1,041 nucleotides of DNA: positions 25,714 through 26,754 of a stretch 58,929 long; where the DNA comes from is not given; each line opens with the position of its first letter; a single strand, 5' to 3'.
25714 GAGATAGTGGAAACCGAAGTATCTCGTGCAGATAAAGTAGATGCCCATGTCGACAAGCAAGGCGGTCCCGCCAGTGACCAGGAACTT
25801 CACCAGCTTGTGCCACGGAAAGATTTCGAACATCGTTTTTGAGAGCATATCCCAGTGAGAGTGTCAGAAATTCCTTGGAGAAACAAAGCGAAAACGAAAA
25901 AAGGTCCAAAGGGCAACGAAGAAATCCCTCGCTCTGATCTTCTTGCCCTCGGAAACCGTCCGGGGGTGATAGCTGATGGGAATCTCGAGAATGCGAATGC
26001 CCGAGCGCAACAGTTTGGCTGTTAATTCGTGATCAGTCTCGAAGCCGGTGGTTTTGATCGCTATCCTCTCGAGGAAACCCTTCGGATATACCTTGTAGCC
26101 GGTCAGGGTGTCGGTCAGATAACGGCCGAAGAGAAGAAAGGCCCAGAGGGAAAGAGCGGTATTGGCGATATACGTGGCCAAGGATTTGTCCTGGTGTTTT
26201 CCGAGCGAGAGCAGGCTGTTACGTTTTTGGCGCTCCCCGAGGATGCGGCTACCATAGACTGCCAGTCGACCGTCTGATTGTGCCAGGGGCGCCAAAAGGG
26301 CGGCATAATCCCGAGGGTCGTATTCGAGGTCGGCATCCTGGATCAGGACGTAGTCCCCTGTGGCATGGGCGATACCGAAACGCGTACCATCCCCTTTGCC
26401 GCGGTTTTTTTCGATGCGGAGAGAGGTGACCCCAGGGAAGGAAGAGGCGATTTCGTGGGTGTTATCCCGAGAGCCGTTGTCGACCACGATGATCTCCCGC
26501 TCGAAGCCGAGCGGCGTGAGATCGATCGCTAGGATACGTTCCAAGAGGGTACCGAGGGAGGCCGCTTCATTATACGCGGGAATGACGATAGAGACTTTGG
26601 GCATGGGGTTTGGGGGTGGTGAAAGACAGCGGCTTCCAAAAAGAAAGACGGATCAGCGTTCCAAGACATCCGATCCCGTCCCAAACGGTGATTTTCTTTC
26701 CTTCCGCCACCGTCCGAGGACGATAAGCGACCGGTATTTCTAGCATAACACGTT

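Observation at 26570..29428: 952-aa triple fusion: nucleotidyltransferase + CofD/YvcK-like phosphotransferase-fold domain + polyprenyl-phosphate-type GT2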

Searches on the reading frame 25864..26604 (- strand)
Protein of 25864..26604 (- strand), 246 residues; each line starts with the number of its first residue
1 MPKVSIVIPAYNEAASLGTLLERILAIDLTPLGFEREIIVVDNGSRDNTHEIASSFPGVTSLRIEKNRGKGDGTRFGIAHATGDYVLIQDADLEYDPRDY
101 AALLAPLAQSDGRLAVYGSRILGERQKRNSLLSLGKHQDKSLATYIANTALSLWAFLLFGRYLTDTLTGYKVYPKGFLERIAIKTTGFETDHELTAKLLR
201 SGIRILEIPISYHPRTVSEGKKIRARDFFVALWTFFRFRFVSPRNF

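Call 3: search_protein_families(library=pfam, proteins=[window:25864-26604:-], max_evalue=0.01)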
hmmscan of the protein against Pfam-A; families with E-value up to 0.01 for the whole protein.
window:25864-26604:- (246 aa): 4 families
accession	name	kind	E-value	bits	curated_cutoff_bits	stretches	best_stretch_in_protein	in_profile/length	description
PF00535.33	Glycos_transf_2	-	2.8e-28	99.4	23.3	1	5-122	1-117/168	Glycosyl transferase family 2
PF13641.12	Glyco_tranf_2_3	-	9e-09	36.1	27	1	2-205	1-201/230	Glycosyltransferase like family 2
PF13704.12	Glyco_tranf_2_4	-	0.00017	22.5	27.5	1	20-92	6-81/98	Glycosyl transferase family 2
PF10111.15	Glyco_tranf_2_2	-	0.0035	17.3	27.3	1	5-102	1-101/276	Glycosyltransferase like family 2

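Call 4: search_protein_families(library=ncbifam, proteins=[window:25864-26604:-], max_evalue=0.01)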
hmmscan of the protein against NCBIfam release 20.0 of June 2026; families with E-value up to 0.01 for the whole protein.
window:25864-26604:- (246 aa): 23 families
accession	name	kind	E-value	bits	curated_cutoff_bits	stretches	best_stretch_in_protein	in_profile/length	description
TIGR04182.1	glyco_TIGR04182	equivalog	1.9e-28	99.7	325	1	3-237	1-216/293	S-layer glycoprotein N-glycosyltransferase AglJ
TIGR04283.1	glyco_like_mftF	equivalog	2.6e-14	53.3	182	1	4-122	1-112/221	TIGR04283 family arsenosugar biosynthesis glycosyltransferase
NF007986.1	PRK10714.1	equivalog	9.1e-14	51.2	529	1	3-105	7-113/316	undecaprenyl-phosphate 4-deoxy-4-formamido-L-arabinose transferase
NF041875.1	EPS_EpsD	equivalog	1.6e-13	50.7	370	1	4-97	1-94/325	exopolysaccharide biosynthesis glycosyltransferase EpsD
TIGR03937.1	PgaC_IcaA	equivalog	4e-13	49.1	422.3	1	1-119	44-162/407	poly-beta-1,6-N-acetyl-D-glucosamine synthase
NF007482.0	PRK10073.1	equivalog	4.7e-13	48.9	423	1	2-110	6-112/334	glycosyltransferase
NF010496.0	PRK13915.1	equivalog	3.6e-12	46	262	1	3-111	32-146/307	glucosyl-3-phosphoglycerate synthase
TIGR03965.1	mycofact_glyco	equivalog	1.7e-11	43.7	280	1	2-131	74-201/467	mycofactocin biosynthesis glycosyltransferase MftF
NF047588.1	GlcsyltransPgfSStrep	equivalog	3.1e-10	39.8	500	1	3-105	2-108/308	glycosyltransferase PgfS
NF041391.1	DPhHxTase_Halo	equivalog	3.9e-10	39.1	375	1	10-216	3-187/213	dolichyl-phosphate hexose transferase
NF038302.1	EPS_HpsE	equivalog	5.5e-10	38.7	300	1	4-124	3-127/307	hormogonium polysaccharide biosynthesis glycosyltransferase HpsE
NF058614.1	PPMAGASynPpgS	equivalog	3.6e-09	36.4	370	1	4-211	2-195/226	polyprenyl-phospho-N-acetylgalactosaminyl synthase PpgS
TIGR03469.1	HpnB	hypoth_equivalog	2.7e-07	30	379.25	1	2-115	44-168/386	hopene-associated glycosyltransferase HpnB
TIGR03111.1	glyc2_xrt_Gpos1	hypoth_equivalog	4.3e-06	25.8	363.95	1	1-94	48-143/439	TIGR03111 family XrtG-associated glycosyltransferase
NF050819.1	PolSacchBiosHfsG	equivalog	1.2e-05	24.7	500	1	2-125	12-134/302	polysaccharide biosynthesis protein HfsG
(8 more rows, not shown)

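Call 47: search_solved_structures(query=window:25864-26604:-, max_evalue=0.000001, show_alignments=2)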
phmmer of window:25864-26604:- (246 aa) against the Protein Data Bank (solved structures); distinct sequences matched with E-value up to 0.000001: 15.
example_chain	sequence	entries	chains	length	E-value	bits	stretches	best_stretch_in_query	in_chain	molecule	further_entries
9hwj_A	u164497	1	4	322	1.9e-13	53.7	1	2-107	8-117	Undecaprenyl-phosphate 4-deoxy-4-formamido-L-arabinose transferase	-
5mlz_A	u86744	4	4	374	2.1e-12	50.3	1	3-237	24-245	Dolichol monophosphate mannose synthase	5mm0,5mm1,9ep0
9bhc_C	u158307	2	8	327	4.5e-11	46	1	2-107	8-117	Undecaprenyl-phosphate 4-deoxy-4-formamido-L-arabinose transferase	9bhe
8vxh_A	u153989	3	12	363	5.7e-11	45.6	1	2-107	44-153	Undecaprenyl-phosphate 4-deoxy-4-formamido-L-arabinose transferase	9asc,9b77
2z87_A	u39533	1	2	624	9.6e-11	44.9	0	4-128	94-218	Chondroitin synthase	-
2z86_A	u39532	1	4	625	9.6e-11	44.9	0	4-128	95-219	Chondroitin synthase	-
5ekp_C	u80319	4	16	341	9.8e-09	38.3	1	3-98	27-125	Uncharacterized glycosyltransferase sll0501 | Glycosyltransferase sll0501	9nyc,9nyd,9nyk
9nye_A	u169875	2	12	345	1e-08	38.3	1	3-98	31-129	Glycosyltransferase sll0501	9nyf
5eke_A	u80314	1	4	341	1e-08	38.3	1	3-98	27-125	Uncharacterized glycosyltransferase sll0501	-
6yv7_B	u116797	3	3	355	4.4e-08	36.2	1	2-102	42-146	Glycosyl transferase, family 2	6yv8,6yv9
6yv7_A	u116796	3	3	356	4.4e-08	36.2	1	2-102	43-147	Glycosyl transferase, family 2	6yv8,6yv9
3bcv_A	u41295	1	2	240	2.9e-07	33.5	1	1-101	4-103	Putative glycosyltransferase protein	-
9omm_A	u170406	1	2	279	9.7e-07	31.8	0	4-100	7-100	Glycosyltransferase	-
9omh_A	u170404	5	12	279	9.7e-07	31.8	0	4-100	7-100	Glycosyltransferase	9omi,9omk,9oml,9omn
9omj_A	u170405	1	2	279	9.9e-07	31.8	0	4-100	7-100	Glycosyltransferase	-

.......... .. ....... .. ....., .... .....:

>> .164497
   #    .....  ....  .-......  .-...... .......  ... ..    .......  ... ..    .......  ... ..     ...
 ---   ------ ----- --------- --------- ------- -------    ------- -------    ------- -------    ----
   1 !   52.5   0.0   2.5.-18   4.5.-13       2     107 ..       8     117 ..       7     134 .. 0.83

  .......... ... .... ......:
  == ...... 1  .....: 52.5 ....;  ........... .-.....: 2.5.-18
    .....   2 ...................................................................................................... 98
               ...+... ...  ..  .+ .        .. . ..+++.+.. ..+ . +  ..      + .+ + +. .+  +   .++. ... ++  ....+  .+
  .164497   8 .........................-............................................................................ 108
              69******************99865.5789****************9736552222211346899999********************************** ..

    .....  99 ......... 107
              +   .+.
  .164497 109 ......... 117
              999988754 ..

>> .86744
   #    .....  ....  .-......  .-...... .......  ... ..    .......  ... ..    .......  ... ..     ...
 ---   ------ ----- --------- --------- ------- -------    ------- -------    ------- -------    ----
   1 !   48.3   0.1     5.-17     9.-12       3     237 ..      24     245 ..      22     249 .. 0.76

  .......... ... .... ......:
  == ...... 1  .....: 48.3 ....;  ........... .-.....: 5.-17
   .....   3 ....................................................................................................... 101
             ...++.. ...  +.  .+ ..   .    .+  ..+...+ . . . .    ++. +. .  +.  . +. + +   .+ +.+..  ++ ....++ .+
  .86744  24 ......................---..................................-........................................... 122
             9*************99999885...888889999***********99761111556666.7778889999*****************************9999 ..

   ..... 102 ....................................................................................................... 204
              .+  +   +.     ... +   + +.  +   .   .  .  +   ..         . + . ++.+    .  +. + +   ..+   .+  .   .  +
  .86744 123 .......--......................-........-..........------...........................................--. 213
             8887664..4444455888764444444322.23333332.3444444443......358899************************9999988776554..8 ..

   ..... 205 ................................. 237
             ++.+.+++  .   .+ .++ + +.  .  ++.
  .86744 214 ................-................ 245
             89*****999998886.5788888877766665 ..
